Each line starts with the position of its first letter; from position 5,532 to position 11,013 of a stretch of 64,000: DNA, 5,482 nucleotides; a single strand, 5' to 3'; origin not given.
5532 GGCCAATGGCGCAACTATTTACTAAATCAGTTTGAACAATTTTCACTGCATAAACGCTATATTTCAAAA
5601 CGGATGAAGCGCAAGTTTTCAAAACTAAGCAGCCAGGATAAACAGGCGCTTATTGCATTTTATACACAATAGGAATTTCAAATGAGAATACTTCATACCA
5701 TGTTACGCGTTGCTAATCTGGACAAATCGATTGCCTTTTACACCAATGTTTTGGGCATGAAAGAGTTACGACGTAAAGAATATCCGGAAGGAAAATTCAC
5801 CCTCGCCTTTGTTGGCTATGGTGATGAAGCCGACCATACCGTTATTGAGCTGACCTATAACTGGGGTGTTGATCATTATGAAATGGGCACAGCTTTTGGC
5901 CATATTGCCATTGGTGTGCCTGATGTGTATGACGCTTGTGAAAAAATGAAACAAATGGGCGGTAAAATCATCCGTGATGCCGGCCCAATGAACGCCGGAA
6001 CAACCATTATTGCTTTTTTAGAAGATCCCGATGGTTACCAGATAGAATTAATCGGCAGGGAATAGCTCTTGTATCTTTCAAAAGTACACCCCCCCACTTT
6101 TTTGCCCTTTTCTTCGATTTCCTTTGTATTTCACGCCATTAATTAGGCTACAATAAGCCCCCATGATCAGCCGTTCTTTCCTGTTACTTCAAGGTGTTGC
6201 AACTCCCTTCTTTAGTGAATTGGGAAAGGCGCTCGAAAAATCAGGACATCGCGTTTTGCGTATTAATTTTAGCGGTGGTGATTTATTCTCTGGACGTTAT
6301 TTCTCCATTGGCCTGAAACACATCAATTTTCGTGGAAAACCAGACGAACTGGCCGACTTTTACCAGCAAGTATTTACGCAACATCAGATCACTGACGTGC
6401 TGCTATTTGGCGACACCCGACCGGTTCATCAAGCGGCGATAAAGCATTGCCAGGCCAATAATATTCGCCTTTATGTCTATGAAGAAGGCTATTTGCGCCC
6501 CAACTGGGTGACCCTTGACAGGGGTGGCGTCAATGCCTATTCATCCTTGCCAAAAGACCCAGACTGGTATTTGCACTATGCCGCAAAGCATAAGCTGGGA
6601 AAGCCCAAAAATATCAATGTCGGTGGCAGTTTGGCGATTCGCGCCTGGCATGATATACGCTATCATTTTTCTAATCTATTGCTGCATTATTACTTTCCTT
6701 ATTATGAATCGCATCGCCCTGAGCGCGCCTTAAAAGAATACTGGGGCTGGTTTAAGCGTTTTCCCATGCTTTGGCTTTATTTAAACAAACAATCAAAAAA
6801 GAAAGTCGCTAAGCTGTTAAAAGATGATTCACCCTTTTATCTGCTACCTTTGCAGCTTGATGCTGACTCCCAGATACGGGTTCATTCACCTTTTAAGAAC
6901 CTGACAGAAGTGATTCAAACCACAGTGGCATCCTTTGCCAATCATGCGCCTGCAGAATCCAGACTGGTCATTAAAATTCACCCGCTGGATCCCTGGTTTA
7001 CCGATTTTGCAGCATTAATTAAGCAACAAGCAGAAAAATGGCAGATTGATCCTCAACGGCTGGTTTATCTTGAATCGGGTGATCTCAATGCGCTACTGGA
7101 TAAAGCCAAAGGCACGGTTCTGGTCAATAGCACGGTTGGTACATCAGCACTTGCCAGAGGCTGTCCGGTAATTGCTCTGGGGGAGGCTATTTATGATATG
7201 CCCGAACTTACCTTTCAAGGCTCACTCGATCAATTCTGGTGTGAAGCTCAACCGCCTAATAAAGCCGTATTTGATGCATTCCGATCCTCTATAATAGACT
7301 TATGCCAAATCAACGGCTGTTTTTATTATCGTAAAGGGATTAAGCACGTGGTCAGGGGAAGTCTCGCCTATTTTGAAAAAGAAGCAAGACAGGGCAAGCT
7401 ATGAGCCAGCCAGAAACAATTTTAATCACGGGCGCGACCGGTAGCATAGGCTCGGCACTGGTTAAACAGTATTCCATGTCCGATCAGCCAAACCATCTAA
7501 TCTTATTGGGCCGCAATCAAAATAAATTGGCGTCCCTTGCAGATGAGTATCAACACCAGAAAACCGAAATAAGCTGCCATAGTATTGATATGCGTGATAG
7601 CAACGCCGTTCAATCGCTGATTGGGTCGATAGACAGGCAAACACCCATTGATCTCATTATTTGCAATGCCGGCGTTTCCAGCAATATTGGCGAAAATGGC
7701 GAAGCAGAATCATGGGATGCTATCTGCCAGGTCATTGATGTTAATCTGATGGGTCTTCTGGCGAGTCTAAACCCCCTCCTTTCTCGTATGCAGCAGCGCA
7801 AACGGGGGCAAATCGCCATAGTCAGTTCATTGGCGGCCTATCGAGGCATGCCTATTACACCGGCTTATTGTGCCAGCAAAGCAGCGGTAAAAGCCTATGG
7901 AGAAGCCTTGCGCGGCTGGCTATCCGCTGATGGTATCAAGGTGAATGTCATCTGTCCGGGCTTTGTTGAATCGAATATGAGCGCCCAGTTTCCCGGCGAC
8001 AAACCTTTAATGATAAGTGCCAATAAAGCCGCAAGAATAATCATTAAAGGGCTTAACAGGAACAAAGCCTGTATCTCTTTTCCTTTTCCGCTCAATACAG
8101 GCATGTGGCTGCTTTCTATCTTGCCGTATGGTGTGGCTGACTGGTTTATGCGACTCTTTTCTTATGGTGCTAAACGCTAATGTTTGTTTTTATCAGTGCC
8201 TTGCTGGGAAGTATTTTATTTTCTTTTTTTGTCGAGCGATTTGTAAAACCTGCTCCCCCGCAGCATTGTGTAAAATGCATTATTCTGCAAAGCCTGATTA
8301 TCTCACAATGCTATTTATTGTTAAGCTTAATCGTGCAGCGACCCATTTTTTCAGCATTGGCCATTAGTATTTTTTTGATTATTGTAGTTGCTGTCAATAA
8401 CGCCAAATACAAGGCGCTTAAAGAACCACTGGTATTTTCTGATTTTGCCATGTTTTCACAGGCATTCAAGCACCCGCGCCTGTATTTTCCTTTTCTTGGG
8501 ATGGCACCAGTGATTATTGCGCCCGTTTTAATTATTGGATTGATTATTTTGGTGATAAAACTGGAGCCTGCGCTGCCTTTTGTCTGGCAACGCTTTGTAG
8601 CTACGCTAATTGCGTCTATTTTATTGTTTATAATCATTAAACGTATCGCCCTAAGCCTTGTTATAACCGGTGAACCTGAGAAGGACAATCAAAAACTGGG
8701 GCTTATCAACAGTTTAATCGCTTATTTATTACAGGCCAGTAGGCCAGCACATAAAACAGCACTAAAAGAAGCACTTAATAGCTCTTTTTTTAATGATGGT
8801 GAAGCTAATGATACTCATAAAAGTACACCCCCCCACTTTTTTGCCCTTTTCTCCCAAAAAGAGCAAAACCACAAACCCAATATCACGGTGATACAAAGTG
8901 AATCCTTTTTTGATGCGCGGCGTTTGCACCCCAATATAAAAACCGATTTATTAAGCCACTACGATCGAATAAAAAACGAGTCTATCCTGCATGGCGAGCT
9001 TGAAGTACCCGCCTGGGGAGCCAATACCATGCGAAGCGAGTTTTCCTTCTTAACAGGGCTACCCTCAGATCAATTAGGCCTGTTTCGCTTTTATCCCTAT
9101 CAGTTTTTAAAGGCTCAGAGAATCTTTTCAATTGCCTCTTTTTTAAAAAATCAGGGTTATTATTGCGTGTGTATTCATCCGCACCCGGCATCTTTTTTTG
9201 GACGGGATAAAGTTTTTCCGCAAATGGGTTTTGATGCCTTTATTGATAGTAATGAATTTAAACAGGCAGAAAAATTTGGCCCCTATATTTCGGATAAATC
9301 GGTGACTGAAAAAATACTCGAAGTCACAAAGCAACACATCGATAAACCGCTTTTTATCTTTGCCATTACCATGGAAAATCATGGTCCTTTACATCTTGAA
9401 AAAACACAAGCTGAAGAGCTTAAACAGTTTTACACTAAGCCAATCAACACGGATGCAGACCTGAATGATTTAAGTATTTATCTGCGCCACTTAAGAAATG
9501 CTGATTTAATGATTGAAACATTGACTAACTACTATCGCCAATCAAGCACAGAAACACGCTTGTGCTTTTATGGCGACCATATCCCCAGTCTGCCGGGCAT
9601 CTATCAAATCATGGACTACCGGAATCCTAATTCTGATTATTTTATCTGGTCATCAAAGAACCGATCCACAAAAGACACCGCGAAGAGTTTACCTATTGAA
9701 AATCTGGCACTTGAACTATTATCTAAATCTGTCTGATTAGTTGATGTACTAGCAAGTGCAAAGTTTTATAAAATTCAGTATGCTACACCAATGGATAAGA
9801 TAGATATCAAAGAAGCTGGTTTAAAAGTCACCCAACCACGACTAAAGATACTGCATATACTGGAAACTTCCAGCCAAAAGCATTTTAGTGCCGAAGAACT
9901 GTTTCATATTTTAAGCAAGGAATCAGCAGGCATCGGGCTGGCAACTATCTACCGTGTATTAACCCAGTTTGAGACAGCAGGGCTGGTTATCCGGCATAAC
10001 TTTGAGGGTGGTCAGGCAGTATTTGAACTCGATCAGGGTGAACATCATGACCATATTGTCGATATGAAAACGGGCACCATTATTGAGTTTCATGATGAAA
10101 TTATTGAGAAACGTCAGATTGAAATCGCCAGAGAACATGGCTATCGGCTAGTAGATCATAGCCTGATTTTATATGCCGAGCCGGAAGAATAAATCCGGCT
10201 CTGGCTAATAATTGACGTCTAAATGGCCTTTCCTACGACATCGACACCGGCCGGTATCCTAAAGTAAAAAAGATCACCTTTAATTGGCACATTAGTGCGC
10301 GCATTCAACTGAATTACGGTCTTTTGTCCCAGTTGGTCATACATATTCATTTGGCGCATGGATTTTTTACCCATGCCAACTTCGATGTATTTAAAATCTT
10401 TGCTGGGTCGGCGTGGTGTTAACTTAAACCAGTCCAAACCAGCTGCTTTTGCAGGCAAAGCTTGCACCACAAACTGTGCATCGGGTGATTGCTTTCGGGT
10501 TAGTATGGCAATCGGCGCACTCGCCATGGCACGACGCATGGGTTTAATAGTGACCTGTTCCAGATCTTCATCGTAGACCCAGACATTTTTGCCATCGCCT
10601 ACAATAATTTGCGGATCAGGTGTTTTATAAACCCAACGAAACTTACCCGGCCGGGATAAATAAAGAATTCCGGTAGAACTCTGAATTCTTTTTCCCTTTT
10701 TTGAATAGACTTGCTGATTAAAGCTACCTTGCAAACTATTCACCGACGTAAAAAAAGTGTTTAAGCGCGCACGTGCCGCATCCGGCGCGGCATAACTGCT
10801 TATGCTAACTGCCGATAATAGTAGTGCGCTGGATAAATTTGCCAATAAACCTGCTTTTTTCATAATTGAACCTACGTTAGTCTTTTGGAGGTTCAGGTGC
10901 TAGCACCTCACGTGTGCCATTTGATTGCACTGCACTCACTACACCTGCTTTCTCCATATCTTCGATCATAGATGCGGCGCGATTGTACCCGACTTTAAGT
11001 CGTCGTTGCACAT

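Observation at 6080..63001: Dense family of ~35-bp C6-7-core repeats: 16 motif copies at 14 loci in 64 kb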

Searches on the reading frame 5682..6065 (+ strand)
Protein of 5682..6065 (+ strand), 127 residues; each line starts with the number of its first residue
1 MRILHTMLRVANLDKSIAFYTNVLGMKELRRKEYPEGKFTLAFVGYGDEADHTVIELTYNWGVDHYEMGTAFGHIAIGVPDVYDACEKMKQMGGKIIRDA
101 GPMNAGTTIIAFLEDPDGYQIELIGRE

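Call 56: search_protein_families(library=pfam, max_evalue=0.00001, proteins=[window:5682-6065:+])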
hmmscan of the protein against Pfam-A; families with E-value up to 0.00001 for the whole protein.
window:5682-6065:+ (127 aa): 2 families
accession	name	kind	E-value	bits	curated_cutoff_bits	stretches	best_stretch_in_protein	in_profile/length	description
PF00903.31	Glyoxalase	-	2.9e-27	95.9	20.6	1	2-123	1-121/121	Glyoxalase/Bleomycin resistance protein/Dioxygenase superfamily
PF13669.12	Glyoxalase_4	-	2.6e-13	50.7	27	1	5-110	2-107/109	Glyoxalase/Bleomycin resistance protein/Dioxygenase superfamily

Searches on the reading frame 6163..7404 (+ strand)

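Call 57: search_protein_families(library=pfam, max_evalue=0.00001, proteins=[window:6163-7404:+])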
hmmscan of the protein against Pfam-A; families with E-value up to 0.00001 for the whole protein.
window:6163-7404:+ (413 aa): 1 family
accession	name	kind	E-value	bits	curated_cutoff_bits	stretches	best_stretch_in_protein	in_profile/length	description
PF05159.20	Capsule_synth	-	1.1e-77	262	20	1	78-388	2-310/310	Capsule polysaccharide biosynthesis protein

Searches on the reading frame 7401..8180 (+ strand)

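Call 14: search_protein_families(library=pfam, proteins=[window:7401-8180:+])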
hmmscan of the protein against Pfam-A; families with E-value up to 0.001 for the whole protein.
window:7401-8180:+ (259 aa): 8 families
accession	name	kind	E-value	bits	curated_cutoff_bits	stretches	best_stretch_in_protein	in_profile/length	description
PF00106.31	adh_short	-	2.2e-38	132.2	26.6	1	6-196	2-189/195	short chain dehydrogenase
PF13561.12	adh_short_C2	-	1.9e-24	87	27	1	11-209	1-196/236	Enoyl-(Acyl carrier protein) reductase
PF08659.16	KR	-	7.1e-13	49.3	22.6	1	6-168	2-161/180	KR domain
PF02719.21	Polysacc_synt_2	-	1.5e-09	37.9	20.2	1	7-76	1-75/293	Polysaccharide biosynthesis protein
PF16363.11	GDP_Man_Dehyd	-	3e-07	30.7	27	1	8-124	1-111/332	GDP-mannose 4,6 dehydratase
PF01370.27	Epimerase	-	4.4e-06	26.7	20.9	1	7-101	1-82/240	NAD dependent epimerase/dehydratase family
PF13460.12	NAD_binding_10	-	8.5e-05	22.9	27.2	1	11-191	1-148/184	NAD(P)H-binding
PF03435.24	Sacchrp_dh_NADP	-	0.0002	22.1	25.1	1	7-76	1-68/129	Saccharopine dehydrogenase NADP binding domain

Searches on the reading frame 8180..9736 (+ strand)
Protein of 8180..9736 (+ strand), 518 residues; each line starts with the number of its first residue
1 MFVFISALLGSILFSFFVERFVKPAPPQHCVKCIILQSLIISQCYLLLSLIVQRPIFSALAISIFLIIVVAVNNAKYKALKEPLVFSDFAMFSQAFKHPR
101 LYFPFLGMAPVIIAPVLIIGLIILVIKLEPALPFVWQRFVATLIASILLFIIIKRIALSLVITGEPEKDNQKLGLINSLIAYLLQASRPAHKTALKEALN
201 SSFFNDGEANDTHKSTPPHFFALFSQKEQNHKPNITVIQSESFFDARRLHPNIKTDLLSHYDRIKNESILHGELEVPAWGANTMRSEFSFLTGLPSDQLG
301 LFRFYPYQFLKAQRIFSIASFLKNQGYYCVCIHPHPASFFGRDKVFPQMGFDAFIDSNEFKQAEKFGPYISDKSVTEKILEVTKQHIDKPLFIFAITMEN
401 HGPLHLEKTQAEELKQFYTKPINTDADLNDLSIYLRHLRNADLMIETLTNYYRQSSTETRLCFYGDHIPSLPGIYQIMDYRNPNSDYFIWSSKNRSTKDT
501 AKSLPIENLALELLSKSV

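Call 14: search_protein_families(library=pfam, proteins=[window:8180-9736:+])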
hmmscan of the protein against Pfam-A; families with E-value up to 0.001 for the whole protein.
window:8180-9736:+ (518 aa): 1 family
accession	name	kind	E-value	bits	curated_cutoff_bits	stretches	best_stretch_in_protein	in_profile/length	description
PF00884.28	Sulfatase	-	1.8e-38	133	25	1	233-497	1-279/301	Sulfatase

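Call 48: find_homologous_proteins(query=window:8180-9736:+, max_evalue=1e-20)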
Query window:8180-9736:+ (518 aa): 2661 proteins with E <= 1e-20 among 8000 candidates; the best 120 are listed.
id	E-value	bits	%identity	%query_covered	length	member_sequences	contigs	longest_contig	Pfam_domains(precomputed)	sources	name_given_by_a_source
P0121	0.0e+0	1162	100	100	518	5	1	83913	PF00884.29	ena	-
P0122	1.9e-211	722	85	75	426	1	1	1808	PF00884.29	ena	-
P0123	1.5e-200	686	60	99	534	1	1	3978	PF00884.29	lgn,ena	-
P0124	8.8e-196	670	59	100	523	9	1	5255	PF00884.29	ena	-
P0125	2.1e-195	669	58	100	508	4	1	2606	PF00884.29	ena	-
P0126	4.7e-193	661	59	99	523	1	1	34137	PF00884.29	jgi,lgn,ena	-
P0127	1.6e-192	659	58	100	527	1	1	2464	PF00884.29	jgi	-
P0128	7.1e-191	654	58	98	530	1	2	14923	PF00884.29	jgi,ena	-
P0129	7.2e-191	654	60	97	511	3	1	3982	PF00884.29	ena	-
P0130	9.3e-191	653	58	99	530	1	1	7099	PF00884.29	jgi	jgi:phosphoglycerol transferase MdoB-like AlkP superfamily enzyme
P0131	2.3e-190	652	58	100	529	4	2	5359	PF00884.29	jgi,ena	-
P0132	1.1e-189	650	57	99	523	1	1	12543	PF00884.29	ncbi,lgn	-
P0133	1.2e-189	650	58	100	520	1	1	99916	PF00884.29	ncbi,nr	ncbi:MAG: LTA synthase family protein [Cocleimonas sp.]|nr:LTA synthase family protein [Cocleimonas 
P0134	1.7e-189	649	58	99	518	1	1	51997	PF00884.29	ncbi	-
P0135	3.3e-189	648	57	98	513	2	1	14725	PF00884.29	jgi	jgi:phosphoglycerol transferase MdoB-like AlkP superfamily enzyme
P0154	2.4e-183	629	55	100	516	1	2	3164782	PF00884.29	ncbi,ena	ncbi:MAG: LTA synthase family protein [Cocleimonas sp.]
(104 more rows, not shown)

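Call 50: find_encoding_contigs(protein=P0154, flank=10000, max_places=2)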
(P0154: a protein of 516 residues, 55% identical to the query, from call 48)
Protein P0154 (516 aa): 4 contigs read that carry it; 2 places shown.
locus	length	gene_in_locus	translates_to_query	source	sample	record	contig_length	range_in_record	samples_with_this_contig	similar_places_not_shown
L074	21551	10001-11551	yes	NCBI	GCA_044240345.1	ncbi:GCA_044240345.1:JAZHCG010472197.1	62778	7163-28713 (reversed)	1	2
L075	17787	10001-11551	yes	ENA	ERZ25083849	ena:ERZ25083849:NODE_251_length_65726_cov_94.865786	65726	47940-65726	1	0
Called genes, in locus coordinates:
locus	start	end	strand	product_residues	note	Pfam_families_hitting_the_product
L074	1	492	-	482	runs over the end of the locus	PF01523:PmbA_TldD_1st, PF19290:PmbA_TldD_2nd, PF19289:PmbA_TldD_3rd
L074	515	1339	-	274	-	PF00795:CN_hydrolase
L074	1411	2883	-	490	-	PF14821:Thr_synth_N, PF00291:PALP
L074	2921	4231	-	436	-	PF03447:NAD_binding_3, PF00742:Homoserine_dh, PF01842:ACT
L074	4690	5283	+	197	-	-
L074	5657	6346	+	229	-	PF06508:QueC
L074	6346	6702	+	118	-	PF01242:PTPS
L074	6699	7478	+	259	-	PF13353:Fer4_12 (weak), PF04055:Radical_SAM (weak)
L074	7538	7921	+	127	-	PF00903:Glyoxalase, PF13669:Glyoxalase_4, PF22677:Ble-like_N (weak), PF18029:Glyoxalase_6 (faint), PF21701:GLOD4_C (faint)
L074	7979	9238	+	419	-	PF05159:Capsule_synth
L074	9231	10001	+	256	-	PF00106:adh_short, PF01370:Epimerase (weak), PF02719:Polysacc_synt_2 (weak), PF08659:KR, PF16363:GDP_Man_Dehyd (weak), PF13460:NAD_binding_10 (weak), PF13561:adh_short_C2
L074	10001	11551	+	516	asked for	PF00884:Sulfatase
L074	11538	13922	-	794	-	PF00497:SBP_bac_3, PF00990:GGDEF, PF00563:EAL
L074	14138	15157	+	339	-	PF02885:Glycos_trans_3N, PF00591:Glycos_transf_3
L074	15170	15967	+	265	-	PF00218:IGPS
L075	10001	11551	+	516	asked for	PF00884:Sulfatase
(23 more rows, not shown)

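Call 51: find_encoding_contigs(protein=P0128, flank=10000, max_places=2)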
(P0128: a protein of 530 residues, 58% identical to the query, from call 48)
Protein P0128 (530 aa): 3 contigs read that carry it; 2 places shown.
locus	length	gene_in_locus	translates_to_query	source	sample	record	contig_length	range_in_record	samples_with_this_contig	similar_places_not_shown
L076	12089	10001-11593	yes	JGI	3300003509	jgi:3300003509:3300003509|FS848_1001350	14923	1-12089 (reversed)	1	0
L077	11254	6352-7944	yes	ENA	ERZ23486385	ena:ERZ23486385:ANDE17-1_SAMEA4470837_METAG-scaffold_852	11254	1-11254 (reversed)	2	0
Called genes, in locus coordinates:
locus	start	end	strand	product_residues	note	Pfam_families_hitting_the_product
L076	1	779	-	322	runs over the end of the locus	PF00108:Thiolase_N (weak), PF08545:ACP_syn_III, PF08541:ACP_syn_III_C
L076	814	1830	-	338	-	PF02504:FA_synthesis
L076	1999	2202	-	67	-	PF01783:Ribosomal_L32p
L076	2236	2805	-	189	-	PF02620:YceD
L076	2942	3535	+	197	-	PF02545:Maf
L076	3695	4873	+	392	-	PF07690:MFS_1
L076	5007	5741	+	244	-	PF07556:DUF1538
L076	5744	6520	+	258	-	PF07556:DUF1538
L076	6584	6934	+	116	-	PF00543:P-II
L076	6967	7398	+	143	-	PF00571:CBS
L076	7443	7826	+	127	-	PF00903:Glyoxalase, PF13669:Glyoxalase_4, PF21701:GLOD4_C (weak)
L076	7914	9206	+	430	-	PF05159:Capsule_synth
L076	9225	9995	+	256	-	PF00106:adh_short, PF08659:KR, PF13561:adh_short_C2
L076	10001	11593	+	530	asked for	PF00884:Sulfatase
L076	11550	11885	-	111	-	PF18766:SWI2_SNF2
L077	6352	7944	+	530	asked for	PF00884:Sulfatase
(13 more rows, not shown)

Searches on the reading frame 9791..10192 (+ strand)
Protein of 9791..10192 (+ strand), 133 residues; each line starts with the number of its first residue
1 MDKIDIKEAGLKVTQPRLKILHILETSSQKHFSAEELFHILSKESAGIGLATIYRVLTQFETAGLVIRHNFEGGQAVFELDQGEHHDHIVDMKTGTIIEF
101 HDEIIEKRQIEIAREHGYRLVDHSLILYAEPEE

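Call 14: search_protein_families(library=pfam, proteins=[window:9791-10192:+])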
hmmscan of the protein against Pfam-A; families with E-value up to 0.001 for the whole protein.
window:9791-10192:+ (133 aa): 1 family
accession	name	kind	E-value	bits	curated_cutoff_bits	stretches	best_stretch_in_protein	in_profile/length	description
PF01475.25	FUR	-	4.3e-43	146.8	23.1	1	8-128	1-121/121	Ferric uptake regulator family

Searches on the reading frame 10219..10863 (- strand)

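Call 57: search_protein_families(library=pfam, max_evalue=0.00001, proteins=[window:10219-10863:-])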
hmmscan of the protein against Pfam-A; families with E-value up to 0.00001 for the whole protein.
window:10219-10863:- (214 aa): 1 family
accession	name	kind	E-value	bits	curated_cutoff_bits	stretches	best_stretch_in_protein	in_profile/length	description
PF03548.22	LolA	-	1e-45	155.9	23.6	1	40-201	2-164/165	Outer membrane lipoprotein carrier protein LolA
